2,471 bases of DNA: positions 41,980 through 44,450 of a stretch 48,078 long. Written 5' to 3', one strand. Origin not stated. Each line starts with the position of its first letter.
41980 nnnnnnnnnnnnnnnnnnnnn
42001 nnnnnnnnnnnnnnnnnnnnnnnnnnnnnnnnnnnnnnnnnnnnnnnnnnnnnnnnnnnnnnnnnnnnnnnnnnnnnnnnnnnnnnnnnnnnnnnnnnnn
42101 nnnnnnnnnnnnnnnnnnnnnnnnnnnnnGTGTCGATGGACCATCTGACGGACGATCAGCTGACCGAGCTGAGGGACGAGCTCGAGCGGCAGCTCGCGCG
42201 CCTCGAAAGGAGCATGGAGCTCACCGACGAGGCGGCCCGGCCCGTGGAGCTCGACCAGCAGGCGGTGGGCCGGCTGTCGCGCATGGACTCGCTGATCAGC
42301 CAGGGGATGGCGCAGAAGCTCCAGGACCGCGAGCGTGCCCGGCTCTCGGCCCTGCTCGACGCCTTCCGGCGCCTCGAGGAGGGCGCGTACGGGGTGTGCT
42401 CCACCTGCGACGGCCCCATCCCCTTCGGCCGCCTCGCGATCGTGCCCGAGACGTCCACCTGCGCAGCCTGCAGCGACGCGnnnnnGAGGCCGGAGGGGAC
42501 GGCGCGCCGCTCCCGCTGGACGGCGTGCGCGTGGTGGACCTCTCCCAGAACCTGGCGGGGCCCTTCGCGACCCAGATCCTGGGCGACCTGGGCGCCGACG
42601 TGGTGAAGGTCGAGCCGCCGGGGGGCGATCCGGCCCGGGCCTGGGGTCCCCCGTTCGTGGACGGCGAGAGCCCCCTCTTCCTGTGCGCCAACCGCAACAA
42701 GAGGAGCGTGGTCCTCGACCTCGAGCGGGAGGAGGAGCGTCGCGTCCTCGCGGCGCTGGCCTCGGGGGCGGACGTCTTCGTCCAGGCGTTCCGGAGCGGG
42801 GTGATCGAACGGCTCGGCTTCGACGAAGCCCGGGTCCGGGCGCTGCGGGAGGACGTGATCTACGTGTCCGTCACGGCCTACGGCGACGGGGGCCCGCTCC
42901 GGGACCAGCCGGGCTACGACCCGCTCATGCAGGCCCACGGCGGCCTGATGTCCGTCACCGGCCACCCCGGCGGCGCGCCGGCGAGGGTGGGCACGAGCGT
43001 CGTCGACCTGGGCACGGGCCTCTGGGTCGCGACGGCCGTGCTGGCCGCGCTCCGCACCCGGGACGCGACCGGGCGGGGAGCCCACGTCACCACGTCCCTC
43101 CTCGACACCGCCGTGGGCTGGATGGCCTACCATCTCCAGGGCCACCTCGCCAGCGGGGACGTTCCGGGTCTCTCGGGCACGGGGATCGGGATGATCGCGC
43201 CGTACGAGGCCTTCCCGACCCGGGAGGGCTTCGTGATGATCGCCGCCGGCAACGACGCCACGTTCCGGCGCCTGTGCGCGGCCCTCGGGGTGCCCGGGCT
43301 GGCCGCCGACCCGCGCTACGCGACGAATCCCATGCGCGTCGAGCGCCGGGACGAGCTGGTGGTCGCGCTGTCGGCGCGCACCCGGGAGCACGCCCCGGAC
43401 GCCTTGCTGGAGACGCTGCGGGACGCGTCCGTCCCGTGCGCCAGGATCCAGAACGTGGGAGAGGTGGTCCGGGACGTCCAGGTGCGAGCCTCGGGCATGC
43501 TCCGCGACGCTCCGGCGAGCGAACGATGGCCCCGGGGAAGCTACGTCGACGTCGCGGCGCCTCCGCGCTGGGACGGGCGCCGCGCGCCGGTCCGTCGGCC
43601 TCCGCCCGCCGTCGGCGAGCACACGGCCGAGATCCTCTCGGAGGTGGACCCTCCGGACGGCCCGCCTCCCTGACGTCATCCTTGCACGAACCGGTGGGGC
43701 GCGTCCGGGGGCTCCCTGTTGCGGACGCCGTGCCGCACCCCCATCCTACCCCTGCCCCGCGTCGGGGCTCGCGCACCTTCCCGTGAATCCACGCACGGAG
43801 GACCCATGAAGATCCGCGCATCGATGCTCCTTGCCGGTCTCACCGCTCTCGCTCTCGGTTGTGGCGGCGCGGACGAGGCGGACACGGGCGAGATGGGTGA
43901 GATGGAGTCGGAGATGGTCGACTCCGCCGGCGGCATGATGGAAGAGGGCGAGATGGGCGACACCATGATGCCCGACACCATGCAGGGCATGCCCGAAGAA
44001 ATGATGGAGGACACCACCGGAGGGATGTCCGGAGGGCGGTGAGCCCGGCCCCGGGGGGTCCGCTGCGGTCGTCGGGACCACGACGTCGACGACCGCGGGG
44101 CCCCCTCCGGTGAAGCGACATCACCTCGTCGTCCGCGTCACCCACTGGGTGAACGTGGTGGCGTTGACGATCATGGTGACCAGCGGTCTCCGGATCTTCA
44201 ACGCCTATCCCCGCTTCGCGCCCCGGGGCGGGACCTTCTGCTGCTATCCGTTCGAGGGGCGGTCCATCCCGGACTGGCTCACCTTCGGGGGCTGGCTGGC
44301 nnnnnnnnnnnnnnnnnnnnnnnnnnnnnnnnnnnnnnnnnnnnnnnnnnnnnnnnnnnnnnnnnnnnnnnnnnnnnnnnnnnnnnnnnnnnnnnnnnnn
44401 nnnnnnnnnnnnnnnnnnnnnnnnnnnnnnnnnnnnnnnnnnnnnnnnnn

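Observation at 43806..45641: Methionine-rich lipoprotein + b-type cytochrome + TAT-exported Moco oxidoreductase: candidate sacrificial-methionine oxidant sink with its own quinol-driven reductase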

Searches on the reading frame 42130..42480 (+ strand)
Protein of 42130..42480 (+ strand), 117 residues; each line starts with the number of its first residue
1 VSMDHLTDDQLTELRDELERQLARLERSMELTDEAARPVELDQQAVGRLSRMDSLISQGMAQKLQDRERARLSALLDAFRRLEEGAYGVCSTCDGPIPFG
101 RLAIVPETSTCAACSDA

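Call 8: search_protein_families(library=pfam, proteins=[window:42130-42480:+], max_evalue=0.01)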
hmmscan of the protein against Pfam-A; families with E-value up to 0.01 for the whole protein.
window:42130-42480:+ (117 aa): 2 families
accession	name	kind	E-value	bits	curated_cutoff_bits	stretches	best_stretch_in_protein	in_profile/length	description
PF01258.23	zf-dskA_traR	-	1.3e-07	31.9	24.9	1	85-114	1-30/36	Prokaryotic dksA/traR C4-type zinc finger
PF19827.4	DUF6308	-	0.0035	17.7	27.3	1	10-77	61-131/193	Family of unknown function (DUF6308)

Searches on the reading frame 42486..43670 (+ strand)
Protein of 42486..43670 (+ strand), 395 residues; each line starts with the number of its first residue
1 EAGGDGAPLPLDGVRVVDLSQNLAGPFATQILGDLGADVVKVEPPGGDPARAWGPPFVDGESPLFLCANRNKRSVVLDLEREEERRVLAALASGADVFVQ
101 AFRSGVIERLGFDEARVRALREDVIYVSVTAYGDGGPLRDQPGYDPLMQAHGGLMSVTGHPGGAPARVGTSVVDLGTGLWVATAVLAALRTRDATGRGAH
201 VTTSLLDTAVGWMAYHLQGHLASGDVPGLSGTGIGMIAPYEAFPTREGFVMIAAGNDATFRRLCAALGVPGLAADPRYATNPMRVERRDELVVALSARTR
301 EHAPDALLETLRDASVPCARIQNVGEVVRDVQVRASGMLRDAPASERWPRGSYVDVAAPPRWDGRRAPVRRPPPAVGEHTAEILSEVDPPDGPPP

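Call 31: search_protein_families(library=pfam, proteins=[window:42486-43670:+], max_evalue=0.0001)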
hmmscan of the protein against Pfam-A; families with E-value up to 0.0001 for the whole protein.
window:42486-43670:+ (395 aa): 1 family
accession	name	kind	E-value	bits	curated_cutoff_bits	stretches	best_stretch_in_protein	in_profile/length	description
PF02515.22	CoA_transf_3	-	1.3e-122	409.9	23.3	1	11-380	1-366/366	CoA-transferase family III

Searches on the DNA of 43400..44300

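Call 91: search_rna_families(source=window, start=43400, end=44300, threshold=evalue, max_evalue=1)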
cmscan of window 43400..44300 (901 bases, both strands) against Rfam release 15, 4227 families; matches with E-value up to 1: 0.
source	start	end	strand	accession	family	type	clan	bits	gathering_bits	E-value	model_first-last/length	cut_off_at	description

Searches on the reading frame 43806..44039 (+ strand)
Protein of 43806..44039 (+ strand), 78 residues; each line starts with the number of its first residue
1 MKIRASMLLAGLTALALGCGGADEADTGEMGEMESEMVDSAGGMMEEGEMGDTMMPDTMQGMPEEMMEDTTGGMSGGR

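Call 8: search_protein_families(library=pfam, proteins=[window:43806-44039:+], max_evalue=0.01)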
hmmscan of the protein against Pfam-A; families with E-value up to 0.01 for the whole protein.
window:43806-44039:+ (78 aa): 0 families

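Call 9: search_protein_families(library=ncbifam, proteins=[window:43806-44039:+], max_evalue=0.01)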
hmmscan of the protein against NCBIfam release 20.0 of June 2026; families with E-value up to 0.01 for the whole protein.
window:43806-44039:+ (78 aa): 0 families

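Call 17: find_homologous_proteins(query=window:43806-44039:+, max_evalue=0.001)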
Query window:43806-44039:+ (78 aa): 2 proteins with E <= 0.001 among 3 candidates.
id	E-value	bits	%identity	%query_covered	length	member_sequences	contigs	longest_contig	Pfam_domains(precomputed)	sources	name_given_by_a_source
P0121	1.9e-38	147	100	100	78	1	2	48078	-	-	-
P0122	4.5e-33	130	93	100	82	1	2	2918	-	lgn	-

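Call 18: find_encoding_contigs(protein=P0122, flank=5000, max_places=4)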
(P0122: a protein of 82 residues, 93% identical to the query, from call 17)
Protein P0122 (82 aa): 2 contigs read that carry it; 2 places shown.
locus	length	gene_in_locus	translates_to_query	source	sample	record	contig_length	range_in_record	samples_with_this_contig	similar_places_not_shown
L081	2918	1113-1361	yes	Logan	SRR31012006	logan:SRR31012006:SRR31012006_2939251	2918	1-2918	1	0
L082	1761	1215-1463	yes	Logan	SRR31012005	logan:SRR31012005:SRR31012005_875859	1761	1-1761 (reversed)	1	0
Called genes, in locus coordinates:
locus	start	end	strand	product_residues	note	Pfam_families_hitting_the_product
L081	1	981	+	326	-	?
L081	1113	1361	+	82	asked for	-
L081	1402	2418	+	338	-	PF01292:Ni_hydr_CYTB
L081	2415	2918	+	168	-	?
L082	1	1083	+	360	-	?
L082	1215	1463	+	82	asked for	-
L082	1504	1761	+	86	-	?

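Call 35: find_related_loci(query=A2, collection=metagenome_contigs, flank=4000)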
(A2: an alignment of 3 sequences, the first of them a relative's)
Query A2 (78 aa) in metagenome_contigs; peptide patterns used: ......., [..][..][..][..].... (x = any residue, [..] = any of these).
270 stretches matched a pattern, but none encodes a relative of the query by tblastn (E <= 1e-3).

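Call 36: search_protein_representatives(protein=P0121)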
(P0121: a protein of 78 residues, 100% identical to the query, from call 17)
Query: 78 residues. Proteins with E-value up to 0.001 (for the whole library): 2; up to 1e-10: 1; up to 1e-30: 1. The best 2 are listed.
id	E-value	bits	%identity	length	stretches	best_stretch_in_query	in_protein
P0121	6.0e-39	147.0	100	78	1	1-78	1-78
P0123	5.9e-04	36.2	59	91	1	1-76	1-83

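Call 38: find_encoding_contigs(protein=P0123, flank=5000, max_places=4)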
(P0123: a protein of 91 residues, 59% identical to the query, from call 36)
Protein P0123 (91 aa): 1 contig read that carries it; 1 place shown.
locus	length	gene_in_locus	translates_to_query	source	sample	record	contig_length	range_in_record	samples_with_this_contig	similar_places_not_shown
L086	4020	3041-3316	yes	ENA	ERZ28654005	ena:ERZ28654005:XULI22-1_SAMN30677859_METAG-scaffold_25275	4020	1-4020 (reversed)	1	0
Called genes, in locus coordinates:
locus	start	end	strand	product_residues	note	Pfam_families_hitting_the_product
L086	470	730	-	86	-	-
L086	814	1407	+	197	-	PF00324:AA_permease (weak), PF13520:AA_permease_2 (weak)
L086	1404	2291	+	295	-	PF14344:DUF4397 (weak)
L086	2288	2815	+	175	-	PF01613:Flavin_Reduct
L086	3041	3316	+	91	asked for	-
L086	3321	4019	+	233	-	?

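Call 46: search_protein_families(library=pfam, proteins=[L086:2288-2812:+], max_evalue=0.001)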
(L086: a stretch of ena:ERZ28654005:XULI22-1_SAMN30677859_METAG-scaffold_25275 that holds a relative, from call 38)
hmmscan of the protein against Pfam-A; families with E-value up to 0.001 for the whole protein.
L086:2288-2812:+ (175 aa): 1 family
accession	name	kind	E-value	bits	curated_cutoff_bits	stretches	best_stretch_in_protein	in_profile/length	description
PF01613.24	Flavin_Reduct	-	9.1e-30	104.2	27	1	35-174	2-152/153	Flavin reductase like domain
